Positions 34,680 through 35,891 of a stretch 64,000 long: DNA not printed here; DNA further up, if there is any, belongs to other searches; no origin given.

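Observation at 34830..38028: Divergent cluster: radical SAM + CMD/AhpD-like (overlapping genes) opposite DoxX + small Cys protein + DUF2064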

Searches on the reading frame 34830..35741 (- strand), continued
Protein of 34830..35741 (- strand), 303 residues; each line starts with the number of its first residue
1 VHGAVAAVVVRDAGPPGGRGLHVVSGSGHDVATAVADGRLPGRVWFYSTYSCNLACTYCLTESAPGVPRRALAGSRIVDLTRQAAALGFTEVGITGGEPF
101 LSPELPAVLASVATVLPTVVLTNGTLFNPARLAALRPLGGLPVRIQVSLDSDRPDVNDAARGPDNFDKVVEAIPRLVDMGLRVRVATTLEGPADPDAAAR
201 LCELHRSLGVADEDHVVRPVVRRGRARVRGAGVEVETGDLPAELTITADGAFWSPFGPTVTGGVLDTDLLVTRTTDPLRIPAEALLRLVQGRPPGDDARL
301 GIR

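Call 81: search_protein_families(library=pfam, proteins=[L124:4845-6191:-, L065:8939-9307:+, L155:6775-7152:+, L016:1936-2394:+, L148:3012-4004:-, L089:2685-3929:+, L121:7156-8223:-, L121:6712-7713:+], max_evalue=0.001)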
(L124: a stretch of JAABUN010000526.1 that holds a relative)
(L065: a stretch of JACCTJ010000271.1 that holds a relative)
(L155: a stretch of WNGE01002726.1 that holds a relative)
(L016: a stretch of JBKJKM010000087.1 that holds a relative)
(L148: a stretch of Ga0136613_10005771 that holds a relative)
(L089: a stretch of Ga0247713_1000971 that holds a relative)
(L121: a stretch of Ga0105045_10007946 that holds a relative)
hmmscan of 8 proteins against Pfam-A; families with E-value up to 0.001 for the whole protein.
L124:4845-6191:- (448 aa): 8 families
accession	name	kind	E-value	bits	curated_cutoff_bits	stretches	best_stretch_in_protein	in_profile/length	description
PF07992.20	Pyr_redox_2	-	5.5e-56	190.6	26.1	1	6-313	2-291/291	Pyridine nucleotide-disulphide oxidoreductase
PF02852.28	Pyr_redox_dim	-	5e-22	78.6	25.3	1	332-439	1-106/110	Pyridine nucleotide-disulphide oxidoreductase, dimerisation domain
PF00070.33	Pyr_redox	-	6.3e-19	68.7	22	1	167-242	1-76/82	Pyridine nucleotide-disulphide oxidoreductase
PF13738.12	Pyr_redox_3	-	6.9e-10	39.1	30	1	117-267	114-274/305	Pyridine nucleotide-disulphide oxidoreductase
PF01494.25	FAD_binding_3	-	2.9e-07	30.5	22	0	168-195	4-31/349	FAD binding domain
PF03486.20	HI0933_like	-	1.8e-05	24.7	50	0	182-260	84-164/244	HI0933-like protein Rossmann domain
PF13241.12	NAD_binding_7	-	3.5e-05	24.8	22.1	0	166-197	8-39/104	Putative NAD(P)-binding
PF13450.12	NAD_binding_8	-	0.00083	20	21.9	0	9-42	1-35/68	NAD(P)-binding Rossmann-like domain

L065:8939-9307:+ (122 aa): 1 family
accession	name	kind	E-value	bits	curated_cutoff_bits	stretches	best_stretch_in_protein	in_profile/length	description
PF02635.20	DsrE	-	3.5e-14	53.4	22.7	1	7-121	2-115/116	DsrE/DsrF-like family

L155:6775-7152:+ (125 aa): 7 families
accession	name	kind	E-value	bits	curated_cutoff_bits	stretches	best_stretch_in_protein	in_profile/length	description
PF01022.26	HTH_5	-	7.8e-13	48.5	22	1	28-73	1-46/47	Bacterial regulatory protein, arsR family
PF12840.13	HTH_20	-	1.8e-12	47.4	27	1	26-75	1-51/51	Helix-turn-helix domain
PF13545.12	HTH_Crp_2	-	1.6e-05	25.2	27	1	44-91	24-68/70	Crp-like helix-turn-helix domain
PF12802.13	MarR_2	-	1.7e-05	25.3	27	1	43-80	21-58/61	MarR family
PF13412.12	HTH_24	-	2.1e-05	24.4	21.9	1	31-72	6-47/48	Winged helix-turn-helix DNA-binding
PF24033.1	DUF7342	-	2.8e-05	24.6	31.6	1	42-91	17-66/150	Family of unknown function (DUF7342)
PF25212.1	HVO_A0114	-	0.0003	21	27.6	1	21-82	14-76/84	HVO_A0114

L016:1936-2394:+ (152 aa): 0 families

L148:3012-4004:- (330 aa): 1 family
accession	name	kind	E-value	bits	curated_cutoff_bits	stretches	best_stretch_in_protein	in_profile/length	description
PF07995.17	GSDH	-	6.7e-19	68.8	25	1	61-230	4-202/332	Glucose / Sorbosone dehydrogenase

L089:2685-3929:+ (414 aa): 2 families
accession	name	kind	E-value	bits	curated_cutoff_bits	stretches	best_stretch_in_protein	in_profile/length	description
PF02518.31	HATPase_c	-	2.6e-22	79.8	26.4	1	303-410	6-110/111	Histidine kinase-, DNA gyrase B-, and HSP90-like ATPase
PF00512.31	HisKA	-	4.3e-17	62.3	26.9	1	185-252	1-66/66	His Kinase A (phospho-acceptor) domain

L121:7156-8223:- (355 aa): 4 families
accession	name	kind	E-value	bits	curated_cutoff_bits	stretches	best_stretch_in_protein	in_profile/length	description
PF13649.12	Methyltransf_25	-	3.5e-09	37.7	27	1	205-300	1-97/97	Methyltransferase domain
PF13489.12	Methyltransf_23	-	3.1e-07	30.7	27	1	190-326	11-131/164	Methyltransferase domain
PF08242.18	Methyltransf_12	-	1e-06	29.8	30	1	206-300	1-96/98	Methyltransferase domain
PF08241.18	Methyltransf_11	-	3.1e-05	25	21.2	1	206-304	1-95/95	Methyltransferase domain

L121:6712-7713:+ (333 aa): 0 families

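Call 84: find_encoding_contigs(protein=P0017, flank=7000, max_places=1)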
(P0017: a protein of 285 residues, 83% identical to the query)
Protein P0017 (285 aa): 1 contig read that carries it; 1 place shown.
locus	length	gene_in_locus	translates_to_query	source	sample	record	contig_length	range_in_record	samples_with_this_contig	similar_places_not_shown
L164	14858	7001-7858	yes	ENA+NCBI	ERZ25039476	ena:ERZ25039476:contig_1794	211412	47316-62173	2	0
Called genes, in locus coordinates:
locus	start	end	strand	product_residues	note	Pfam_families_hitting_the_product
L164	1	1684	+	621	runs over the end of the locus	PF26549:Tricorn_N, PF01738:DLH, PF02129:Peptidase_S15, PF00561:Abhydrolase_1 (faint), PF12146:Hydrolase_4 (faint), PF12697:Abhydrolase_6 (weak), PF20434:BD-FAE, PF00326:Peptidase_S9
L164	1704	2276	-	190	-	-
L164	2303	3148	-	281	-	PF01842:ACT (weak), PF13740:ACT_6 (faint), PF00551:Formyl_trans_N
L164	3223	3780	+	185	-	-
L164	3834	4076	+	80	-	-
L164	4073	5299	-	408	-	PF04542:Sigma70_r2, PF08281:Sigma70_r4_2, PF20239:DUF6596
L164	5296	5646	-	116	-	PF03795:YCII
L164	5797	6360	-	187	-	PF07681:DoxX (faint)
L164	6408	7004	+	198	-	PF02627:CMD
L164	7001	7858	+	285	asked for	PF04055:Radical_SAM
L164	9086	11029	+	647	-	PF03372:Exo_endo_phos, PF22544:HYDIN_VesB_CFA65-like_Ig (faint), PF22073:Cep192_D4 (faint)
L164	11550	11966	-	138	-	PF00072:Response_reg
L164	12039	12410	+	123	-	PF01740:STAS, PF13466:STAS_2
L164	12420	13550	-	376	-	PF01656:CbiA (weak), PF02374:ArsA_ATPase, PF10609:ParA (faint), PF13614:AAA_31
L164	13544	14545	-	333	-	PF02374:ArsA_ATPase, PF10609:ParA (faint), PF13614:AAA_31 (weak), PF01656:CbiA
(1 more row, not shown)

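Call 85: find_encoding_contigs(protein=P0008, flank=7000, max_places=1)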
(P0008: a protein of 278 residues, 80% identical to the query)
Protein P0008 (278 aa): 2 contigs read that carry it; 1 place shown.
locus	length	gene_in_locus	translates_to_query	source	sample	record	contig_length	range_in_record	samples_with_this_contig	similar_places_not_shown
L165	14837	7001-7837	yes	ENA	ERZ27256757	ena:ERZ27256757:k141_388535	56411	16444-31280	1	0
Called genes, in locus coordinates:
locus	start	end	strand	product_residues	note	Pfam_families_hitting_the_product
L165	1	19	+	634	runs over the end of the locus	PF00115:COX1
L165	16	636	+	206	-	PF00510:COX3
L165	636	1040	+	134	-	-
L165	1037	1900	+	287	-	PF09678:Caa3_CtaG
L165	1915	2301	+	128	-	-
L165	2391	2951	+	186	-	PF11181:YflT (weak)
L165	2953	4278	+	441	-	PF01266:DAO (faint), PF07992:Pyr_redox_2, PF00070:Pyr_redox (weak)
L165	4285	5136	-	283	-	PF00582:Usp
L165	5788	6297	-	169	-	PF07681:DoxX (faint)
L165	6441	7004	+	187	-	PF02627:CMD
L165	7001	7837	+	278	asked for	PF04055:Radical_SAM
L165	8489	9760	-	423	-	PF13520:AA_permease_2, PF00324:AA_permease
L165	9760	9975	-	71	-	PF03551:PadR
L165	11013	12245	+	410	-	-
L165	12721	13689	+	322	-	-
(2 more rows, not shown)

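Call 86: find_encoding_contigs(protein=P0015, flank=7000, max_places=1)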
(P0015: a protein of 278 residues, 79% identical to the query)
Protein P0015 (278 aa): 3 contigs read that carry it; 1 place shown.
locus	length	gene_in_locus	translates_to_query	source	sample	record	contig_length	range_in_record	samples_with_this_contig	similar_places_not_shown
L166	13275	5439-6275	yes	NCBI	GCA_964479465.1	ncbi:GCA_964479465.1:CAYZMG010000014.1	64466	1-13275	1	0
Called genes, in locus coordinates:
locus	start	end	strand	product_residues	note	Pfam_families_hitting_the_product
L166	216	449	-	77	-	-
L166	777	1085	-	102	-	-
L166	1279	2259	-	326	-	-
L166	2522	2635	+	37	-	-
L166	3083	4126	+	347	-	PF08240:ADH_N, PF00107:ADH_zinc_N, PF13602:ADH_zinc_N_2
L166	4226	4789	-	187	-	PF07681:DoxX (faint)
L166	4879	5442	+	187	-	PF02627:CMD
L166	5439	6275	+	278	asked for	PF04055:Radical_SAM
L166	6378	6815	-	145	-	-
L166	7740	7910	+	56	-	-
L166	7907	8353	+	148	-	PF10604:Polyketide_cyc2, PF08327:AHSA1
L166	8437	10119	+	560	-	PF00270:DEAD, PF04851:ResIII (faint), PF00271:Helicase_C, PF25399:DeaD_dimer, PF03880:DbpA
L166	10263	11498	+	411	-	PF00909:Ammonium_transp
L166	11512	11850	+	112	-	PF00543:P-II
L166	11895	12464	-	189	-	PF01169:GDT1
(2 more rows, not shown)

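Call 94: search_protein_families(library=ncbifam, proteins=[L114:8092-9171:-, L091:5836-6768:+, L091:5355-5747:+, L121:1904-2941:+, L121:4599-6311:+, L121:591-1844:-, L114:32-1885:+, L124:4845-6191:-, L091:636-1511:+, L114:2271-2855:+], max_evalue=1e-8)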
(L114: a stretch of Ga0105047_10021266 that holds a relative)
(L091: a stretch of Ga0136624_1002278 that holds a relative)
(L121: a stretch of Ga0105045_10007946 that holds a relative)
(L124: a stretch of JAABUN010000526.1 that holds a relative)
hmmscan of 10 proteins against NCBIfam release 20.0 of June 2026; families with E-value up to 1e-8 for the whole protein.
L114:8092-9171:- (359 aa): 4 families
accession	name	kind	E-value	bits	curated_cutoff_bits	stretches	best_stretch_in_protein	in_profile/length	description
TIGR04553.1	ABC_peri_selen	hypoth_equivalog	9e-107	356.4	250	1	92-359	2-266/266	putative selenate ABC transporter substrate-binding protein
TIGR01098.1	3A0109s03R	subfamily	7.5e-49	166.5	112.05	1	66-305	19-244/253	phosphate/phosphite/phosphonate ABC transporter substrate-binding protein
TIGR03431.1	PhnD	equivalog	3.9e-36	125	261.1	1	82-351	21-282/288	phosphonate ABC transporter substrate-binding protein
NF049985.1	SBP_like_Rv1680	exception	3.4e-21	76.1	400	1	121-348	29-255/268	Rv1680 family SBP-like protein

L091:5836-6768:+ (310 aa): 5 families
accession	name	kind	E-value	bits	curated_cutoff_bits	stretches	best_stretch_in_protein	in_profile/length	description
TIGR01098.1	3A0109s03R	subfamily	1.3e-60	205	112.05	1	13-271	4-252/253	phosphate/phosphite/phosphonate ABC transporter substrate-binding protein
TIGR03431.1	PhnD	equivalog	1.8e-56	191.7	261.1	1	14-303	7-285/288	phosphonate ABC transporter substrate-binding protein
TIGR04553.1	ABC_peri_selen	hypoth_equivalog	1.7e-46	158.8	250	1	47-307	1-265/266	putative selenate ABC transporter substrate-binding protein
NF049985.1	SBP_like_Rv1680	exception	7.9e-10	38.9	400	1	77-263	29-213/268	Rv1680 family SBP-like protein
TIGR01728.1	SsuA_fam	subfamily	9.3e-10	38.2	163.5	1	74-232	29-168/290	aliphatic sulfonate ABC transporter substrate-binding protein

L091:5355-5747:+ (130 aa): 0 families

L121:1904-2941:+ (345 aa): 6 families
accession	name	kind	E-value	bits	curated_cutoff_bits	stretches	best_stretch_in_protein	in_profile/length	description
TIGR00476.1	selD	equivalog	5.7e-96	321.4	125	1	13-318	1-308/311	selenide, water dikinase SelD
NF002098.0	PRK00943.1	equivalog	4.1e-82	275.9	299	1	10-326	4-319/347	selenide, water dikinase SelD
NF010705.0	PRK14105.1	equivalog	8e-45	153.2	291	1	11-270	5-279/345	selenide, water dikinase SelD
TIGR04369.1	fusion_not_SelD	hypoth_equivalog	6.9e-43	146.8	700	1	15-335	350-701/701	oxidoreductase/SelD-related fusion protein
TIGR01379.1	thiL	equivalog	1.9e-18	66.5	184.15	1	47-268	16-245/320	thiamine-phosphate kinase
NF004351.0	PRK05731.1-4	equivalog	3.5e-14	52.7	324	1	35-260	19-248/321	thiamine-phosphate kinase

L121:4599-6311:+ (570 aa): 21 families
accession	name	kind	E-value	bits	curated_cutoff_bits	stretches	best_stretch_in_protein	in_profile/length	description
TIGR00475.1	selB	equivalog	4.1e-81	273.4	242.25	1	2-359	1-342/581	selenocysteine-specific translation elongation factor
NF003077.0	PRK04000.1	equivalog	1.5e-42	146.3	315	2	50-219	83-261/412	translation initiation factor IF-2 subunit gamma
TIGR03680.1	eif2g_arch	equivalog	1.3e-40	139.9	514.5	2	51-219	80-257/407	translation initiation factor IF-2 subunit gamma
NF009373.0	PRK12736.1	subfamily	2.7e-36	125.2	452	1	4-353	15-392/394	elongation factor Tu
NF000766.0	PRK00049.1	subfamily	3.1e-34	118.4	449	1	4-352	15-393/396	elongation factor Tu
NF009372.0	PRK12735.1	subfamily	2.5e-32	112.2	479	1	4-352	15-393/396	elongation factor Tu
TIGR00485.1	EF-Tu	equivalog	1.2e-30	106.6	522.4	1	4-351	15-390/394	elongation factor Tu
NF008969.0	PRK12317.1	subfamily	1.7e-30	106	502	1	27-258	61-308/426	elongation factor 1-alpha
TIGR00483.1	EF-1_alpha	equivalog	2.7e-22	78.8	540.1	1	27-255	61-306/427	translation elongation factor EF-1 subunit alpha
NF004035.0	PRK05506.1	subfamily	1.1e-18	66.9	715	1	27-262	80-325/632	bifunctional sulfate adenylyltransferase subunit 1/adenylylsulfate kinase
TIGR02034.1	CysN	subfamily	2e-18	66.7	336.1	1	27-153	56-183/406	sulfate adenylyltransferase, large subunit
TIGR00487.1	IF-2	equivalog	1.3e-15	57.2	424.4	1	3-224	89-307/587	translation initiation factor IF-2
NF003478.0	PRK05124.1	equivalog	2.3e-15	56.2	590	1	27-135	83-195/475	sulfate adenylyltransferase subunit CysN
TIGR01393.1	lepA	equivalog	3.5e-12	45.5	533.9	1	8-224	10-237/595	translation elongation factor 4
TIGR01394.1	TypA_BipA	equivalog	4.8e-11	41.6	757.3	1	4-160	4-174/594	translational GTPase TypA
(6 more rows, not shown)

L121:591-1844:- (417 aa): 1 family
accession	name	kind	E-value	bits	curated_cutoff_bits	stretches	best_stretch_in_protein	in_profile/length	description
TIGR00474.1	selA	equivalog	6.4e-109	364.8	267.9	1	41-411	61-454/455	L-seryl-tRNA(Sec) selenium transferase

L114:32-1885:+ (617 aa): 12 families
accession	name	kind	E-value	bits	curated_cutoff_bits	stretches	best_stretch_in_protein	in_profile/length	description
TIGR00475.1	selB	equivalog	2.9e-44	151.7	242.25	1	2-329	58-340/581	selenocysteine-specific translation elongation factor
NF008969.0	PRK12317.1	subfamily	3.1e-23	82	502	1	1-211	92-308/426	elongation factor 1-alpha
NF000766.0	PRK00049.1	subfamily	2.6e-20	72.6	449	1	2-215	83-300/396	elongation factor Tu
NF009373.0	PRK12736.1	subfamily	2.9e-19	69.1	452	1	1-69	82-150/394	elongation factor Tu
NF009372.0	PRK12735.1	subfamily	2.7e-18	66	479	1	2-214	83-299/396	elongation factor Tu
TIGR00485.1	EF-Tu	equivalog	5.8e-17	61.5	522.4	1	2-69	83-150/394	elongation factor Tu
NF004035.0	PRK05506.1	subfamily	1.8e-15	56.3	715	1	2-63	112-173/632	bifunctional sulfate adenylyltransferase subunit 1/adenylylsulfate kinase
TIGR00483.1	EF-1_alpha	equivalog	2.2e-15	56.1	540.1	1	2-209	93-307/427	translation elongation factor EF-1 subunit alpha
NF003077.0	PRK04000.1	equivalog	3.4e-15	56.1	315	1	2-165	93-254/412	translation initiation factor IF-2 subunit gamma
TIGR03680.1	eif2g_arch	equivalog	3.6e-15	56.1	514.5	1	2-165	89-250/407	translation initiation factor IF-2 subunit gamma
TIGR02034.1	CysN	subfamily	2.1e-14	53.4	336.1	1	2-64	88-150/406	sulfate adenylyltransferase, large subunit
NF003478.0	PRK05124.1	equivalog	1.2e-13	50.5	590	1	2-62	115-175/475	sulfate adenylyltransferase subunit CysN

L124:4845-6191:- (448 aa): 36 families (the best 25 are shown)
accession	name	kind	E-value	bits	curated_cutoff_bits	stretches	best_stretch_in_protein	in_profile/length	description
TIGR02053.1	MerA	equivalog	7.1e-97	325.3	454.45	1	6-438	2-445/465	mercury(II) reductase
TIGR01350.1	lipoamide_DH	equivalog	4.3e-95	319.1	408.8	1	5-443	2-451/461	dihydrolipoyl dehydrogenase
NF004991.0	PRK06370.1-3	subfamily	8.5e-83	278.6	620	1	3-440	34-481/509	FAD-containing oxidoreductase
NF004992.0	PRK06370.1-4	equivalog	9.6e-81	271.5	629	1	1-438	1-447/459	FAD-containing oxidoreductase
NF004776.0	PRK06116.1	equivalog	3.4e-72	243.9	480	1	1-438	1-445/450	glutathione-disulfide reductase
NF005884.0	PRK07846.1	equivalog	4.8e-68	229.8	501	1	3-425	2-429/454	mycothione reductase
NF004943.0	PRK06292.2-1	equivalog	8.9e-68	229.1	432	1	3-439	2-448/456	dihydrolipoyl dehydrogenase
NF004990.0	PRK06370.1-1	equivalog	9.3e-68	229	842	1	1-437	1-446/459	FAD-containing oxidoreductase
NF003585.0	PRK05249.1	equivalog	1.7e-66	224.8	465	1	3-439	5-450/464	Si-specific NAD(P)(+) transhydrogenase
NF040477.1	chlor_oxi_RclA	equivalog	2.1e-66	224.4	740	1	4-439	3-433/441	reactive chlorine resistance oxidoreductase RclA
NF010311.1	PRK13748.1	subfamily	1.1e-65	222.6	600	1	5-432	98-534/560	mercury(II) reductase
NF004947.0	PRK06292.2-5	equivalog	1.8e-65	221.7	592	1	3-435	2-447/474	dihydrolipoyl dehydrogenase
TIGR01424.1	gluta_reduc_2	equivalog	1.3e-64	218.4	606.05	1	5-437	3-440/446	glutathione-disulfide reductase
NF004946.0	PRK06292.2-4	subfamily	3.1e-64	217.5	634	1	3-437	2-461/487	dihydrolipoyl dehydrogenase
NF005883.0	PRK07845.1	equivalog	2.2e-63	214.8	479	1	7-434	5-447/466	NAD(P)H-quinone dehydrogenase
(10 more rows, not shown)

L091:636-1511:+ (291 aa): 5 families
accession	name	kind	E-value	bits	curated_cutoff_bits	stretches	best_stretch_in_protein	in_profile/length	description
NF049985.1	SBP_like_Rv1680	exception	6.2e-71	239.2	400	1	10-276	2-263/268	Rv1680 family SBP-like protein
TIGR04553.1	ABC_peri_selen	hypoth_equivalog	2.9e-19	69.5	250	1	37-277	31-264/266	putative selenate ABC transporter substrate-binding protein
TIGR01098.1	3A0109s03R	subfamily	3.9e-17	62.6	112.05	1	37-230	62-245/253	phosphate/phosphite/phosphonate ABC transporter substrate-binding protein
TIGR03431.1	PhnD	equivalog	6e-13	48.8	261.1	1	11-242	29-253/288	phosphonate ABC transporter substrate-binding protein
TIGR01728.1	SsuA_fam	subfamily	1.4e-11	44.2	163.5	1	32-186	22-158/290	aliphatic sulfonate ABC transporter substrate-binding protein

L114:2271-2855:+ (194 aa): 1 family
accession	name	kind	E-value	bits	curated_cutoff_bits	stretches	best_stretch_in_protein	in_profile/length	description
NF049986.1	memb_Rv1678_C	equivalog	5.8e-09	35.8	50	1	99-186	3-89/95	Rv1678 family membrane protein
